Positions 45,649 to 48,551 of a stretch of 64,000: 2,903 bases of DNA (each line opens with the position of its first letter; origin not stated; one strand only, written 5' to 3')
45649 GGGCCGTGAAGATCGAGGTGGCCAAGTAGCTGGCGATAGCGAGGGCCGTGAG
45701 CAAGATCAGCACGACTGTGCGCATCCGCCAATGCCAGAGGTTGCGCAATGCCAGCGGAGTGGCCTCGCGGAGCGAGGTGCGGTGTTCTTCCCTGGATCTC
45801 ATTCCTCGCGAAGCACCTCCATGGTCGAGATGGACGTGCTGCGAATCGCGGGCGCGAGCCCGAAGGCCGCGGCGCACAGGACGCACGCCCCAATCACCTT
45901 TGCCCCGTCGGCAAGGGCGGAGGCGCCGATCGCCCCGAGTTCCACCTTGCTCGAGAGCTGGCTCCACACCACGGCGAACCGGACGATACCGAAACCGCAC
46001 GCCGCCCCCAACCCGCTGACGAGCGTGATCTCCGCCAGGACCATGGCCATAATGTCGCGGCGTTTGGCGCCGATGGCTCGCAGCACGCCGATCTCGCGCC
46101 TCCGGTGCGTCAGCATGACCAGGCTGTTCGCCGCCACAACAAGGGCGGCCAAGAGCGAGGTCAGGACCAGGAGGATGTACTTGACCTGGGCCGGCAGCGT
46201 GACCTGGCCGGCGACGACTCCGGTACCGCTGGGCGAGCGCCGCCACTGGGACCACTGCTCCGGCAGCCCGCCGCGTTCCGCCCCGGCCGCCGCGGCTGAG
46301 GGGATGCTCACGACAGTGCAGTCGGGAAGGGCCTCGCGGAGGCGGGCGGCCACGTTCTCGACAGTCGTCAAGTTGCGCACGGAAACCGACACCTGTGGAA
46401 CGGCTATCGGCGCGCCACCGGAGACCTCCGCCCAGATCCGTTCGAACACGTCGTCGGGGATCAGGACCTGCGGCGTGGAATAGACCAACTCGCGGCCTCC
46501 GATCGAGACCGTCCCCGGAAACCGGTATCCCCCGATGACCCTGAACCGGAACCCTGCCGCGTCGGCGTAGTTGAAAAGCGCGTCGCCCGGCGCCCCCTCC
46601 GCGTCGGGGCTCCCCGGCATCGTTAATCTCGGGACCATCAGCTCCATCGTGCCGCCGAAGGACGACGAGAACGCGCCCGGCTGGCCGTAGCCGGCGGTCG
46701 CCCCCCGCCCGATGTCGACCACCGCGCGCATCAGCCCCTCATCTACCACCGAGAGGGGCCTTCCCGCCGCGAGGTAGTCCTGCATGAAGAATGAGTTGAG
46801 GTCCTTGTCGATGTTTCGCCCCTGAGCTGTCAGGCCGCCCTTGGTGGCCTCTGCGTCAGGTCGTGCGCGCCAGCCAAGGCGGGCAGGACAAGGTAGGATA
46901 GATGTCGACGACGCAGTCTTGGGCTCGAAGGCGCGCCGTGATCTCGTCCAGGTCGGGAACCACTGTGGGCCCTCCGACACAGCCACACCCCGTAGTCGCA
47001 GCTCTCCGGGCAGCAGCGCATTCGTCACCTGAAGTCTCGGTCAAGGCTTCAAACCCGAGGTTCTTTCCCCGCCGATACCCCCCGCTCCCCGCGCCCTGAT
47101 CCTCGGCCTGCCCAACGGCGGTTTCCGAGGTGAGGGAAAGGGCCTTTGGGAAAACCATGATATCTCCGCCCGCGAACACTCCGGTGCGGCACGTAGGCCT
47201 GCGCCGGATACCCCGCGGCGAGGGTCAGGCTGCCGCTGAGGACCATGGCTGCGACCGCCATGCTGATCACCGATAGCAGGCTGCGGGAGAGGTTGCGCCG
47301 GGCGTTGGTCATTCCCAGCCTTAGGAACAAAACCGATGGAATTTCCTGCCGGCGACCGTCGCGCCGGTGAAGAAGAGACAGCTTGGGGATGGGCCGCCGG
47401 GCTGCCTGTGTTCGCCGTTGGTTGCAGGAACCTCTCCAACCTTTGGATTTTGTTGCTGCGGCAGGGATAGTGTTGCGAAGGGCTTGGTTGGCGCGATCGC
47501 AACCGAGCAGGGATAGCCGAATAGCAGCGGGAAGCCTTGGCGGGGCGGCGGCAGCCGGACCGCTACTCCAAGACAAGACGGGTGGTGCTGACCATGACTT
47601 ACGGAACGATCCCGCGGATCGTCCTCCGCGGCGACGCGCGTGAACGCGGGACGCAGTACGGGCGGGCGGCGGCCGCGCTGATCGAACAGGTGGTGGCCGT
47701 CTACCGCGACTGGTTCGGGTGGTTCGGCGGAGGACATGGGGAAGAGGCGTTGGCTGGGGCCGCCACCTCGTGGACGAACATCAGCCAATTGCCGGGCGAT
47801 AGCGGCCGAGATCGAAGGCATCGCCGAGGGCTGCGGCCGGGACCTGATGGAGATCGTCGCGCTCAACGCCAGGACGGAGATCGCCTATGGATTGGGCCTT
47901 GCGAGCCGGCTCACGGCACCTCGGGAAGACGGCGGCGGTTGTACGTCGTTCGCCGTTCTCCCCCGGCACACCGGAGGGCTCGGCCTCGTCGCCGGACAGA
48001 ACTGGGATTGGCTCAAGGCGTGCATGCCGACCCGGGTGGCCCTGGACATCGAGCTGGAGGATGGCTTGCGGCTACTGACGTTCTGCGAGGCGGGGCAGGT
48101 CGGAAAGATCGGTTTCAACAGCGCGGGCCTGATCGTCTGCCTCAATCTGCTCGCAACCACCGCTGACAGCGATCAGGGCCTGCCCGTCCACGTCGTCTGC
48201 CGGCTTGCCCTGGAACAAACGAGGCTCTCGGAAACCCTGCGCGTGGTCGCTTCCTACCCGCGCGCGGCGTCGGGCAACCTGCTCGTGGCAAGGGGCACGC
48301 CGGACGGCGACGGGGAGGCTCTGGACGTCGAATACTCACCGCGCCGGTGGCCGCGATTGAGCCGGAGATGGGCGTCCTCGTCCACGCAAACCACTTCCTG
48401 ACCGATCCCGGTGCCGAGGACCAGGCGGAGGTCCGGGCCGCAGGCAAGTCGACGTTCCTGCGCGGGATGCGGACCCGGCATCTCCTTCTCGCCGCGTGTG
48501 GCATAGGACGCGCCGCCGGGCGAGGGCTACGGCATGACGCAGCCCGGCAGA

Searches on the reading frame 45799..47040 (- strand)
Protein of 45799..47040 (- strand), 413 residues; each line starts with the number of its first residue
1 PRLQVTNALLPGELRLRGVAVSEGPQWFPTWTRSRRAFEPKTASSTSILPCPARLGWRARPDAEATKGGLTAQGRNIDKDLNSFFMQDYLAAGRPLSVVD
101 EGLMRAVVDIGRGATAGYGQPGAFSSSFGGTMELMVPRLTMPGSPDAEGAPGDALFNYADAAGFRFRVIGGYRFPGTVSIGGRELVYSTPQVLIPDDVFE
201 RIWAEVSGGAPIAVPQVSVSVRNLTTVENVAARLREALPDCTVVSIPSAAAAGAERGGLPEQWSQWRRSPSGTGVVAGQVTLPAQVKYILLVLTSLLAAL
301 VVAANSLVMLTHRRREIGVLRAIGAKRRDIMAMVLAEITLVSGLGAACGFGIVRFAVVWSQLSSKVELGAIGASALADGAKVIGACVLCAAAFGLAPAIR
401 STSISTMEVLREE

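Call 19: search_protein_families(library=pfam, proteins=[window:45799-47040:-], max_evalue=0.001)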
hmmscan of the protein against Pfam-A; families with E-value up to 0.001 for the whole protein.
window:45799-47040:- (413 aa): 1 family
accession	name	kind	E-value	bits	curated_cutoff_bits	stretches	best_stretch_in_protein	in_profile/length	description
PF02687.27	FtsX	-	2.5e-14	53.8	25.5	1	289-404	2-118/120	FtsX-like permease C-terminal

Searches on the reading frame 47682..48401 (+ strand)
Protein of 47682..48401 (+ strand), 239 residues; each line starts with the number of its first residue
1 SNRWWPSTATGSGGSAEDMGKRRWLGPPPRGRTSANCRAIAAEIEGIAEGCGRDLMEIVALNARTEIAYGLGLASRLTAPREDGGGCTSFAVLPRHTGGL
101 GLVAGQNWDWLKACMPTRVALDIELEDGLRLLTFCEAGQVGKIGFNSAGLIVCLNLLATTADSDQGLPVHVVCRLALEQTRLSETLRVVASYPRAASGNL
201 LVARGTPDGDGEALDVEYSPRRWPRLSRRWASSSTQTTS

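Call 19: search_protein_families(library=pfam, proteins=[window:47682-48401:+], max_evalue=0.001)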
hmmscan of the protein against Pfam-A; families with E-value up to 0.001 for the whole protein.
window:47682-48401:+ (239 aa): 1 family
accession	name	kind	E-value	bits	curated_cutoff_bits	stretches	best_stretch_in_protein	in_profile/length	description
PF03417.21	AAT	-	8.4e-12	45.7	23.2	1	103-204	8-109/225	Acyl-coenzyme A:6-aminopenicillanic acid acyl-transferase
